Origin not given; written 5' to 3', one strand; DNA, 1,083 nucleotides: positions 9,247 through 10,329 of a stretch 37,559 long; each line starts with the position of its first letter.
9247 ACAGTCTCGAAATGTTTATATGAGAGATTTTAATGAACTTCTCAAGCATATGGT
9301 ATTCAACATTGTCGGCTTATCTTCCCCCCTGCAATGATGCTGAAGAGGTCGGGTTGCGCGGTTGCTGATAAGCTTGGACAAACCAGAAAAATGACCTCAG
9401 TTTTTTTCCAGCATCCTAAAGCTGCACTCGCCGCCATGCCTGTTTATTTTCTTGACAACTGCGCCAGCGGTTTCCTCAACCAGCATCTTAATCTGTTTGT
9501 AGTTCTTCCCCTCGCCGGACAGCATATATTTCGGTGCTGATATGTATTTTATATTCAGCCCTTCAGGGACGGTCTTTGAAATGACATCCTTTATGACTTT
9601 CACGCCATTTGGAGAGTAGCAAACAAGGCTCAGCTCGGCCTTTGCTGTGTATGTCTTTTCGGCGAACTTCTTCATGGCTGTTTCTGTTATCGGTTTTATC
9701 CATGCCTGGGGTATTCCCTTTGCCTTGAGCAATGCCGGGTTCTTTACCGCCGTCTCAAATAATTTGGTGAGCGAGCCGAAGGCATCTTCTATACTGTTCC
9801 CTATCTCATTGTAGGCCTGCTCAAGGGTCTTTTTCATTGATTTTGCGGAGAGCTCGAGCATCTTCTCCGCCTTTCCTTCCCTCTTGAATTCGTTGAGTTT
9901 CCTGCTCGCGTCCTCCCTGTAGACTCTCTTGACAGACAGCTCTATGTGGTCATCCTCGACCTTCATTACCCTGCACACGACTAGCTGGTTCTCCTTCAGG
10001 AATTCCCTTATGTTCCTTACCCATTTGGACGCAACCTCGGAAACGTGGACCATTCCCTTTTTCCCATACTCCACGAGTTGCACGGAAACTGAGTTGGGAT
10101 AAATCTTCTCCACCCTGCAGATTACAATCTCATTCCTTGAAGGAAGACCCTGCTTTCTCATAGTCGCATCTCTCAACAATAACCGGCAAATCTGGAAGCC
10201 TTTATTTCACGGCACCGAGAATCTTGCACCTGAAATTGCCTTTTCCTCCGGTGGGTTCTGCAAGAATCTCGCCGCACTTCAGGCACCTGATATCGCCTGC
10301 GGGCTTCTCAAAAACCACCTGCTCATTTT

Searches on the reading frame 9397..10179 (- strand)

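Call 66: search_protein_families(library=pfam, proteins=[window:9397-10179:-], max_evalue=0.0001)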
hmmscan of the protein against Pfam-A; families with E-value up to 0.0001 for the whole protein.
window:9397-10179:- (260 aa): 1 family
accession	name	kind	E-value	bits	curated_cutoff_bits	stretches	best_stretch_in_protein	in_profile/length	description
PF07541.17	EIF_2_alpha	-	5e-21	75.3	22.8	1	122-227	1-114/114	Eukaryotic translation initiation factor 2 alpha subunit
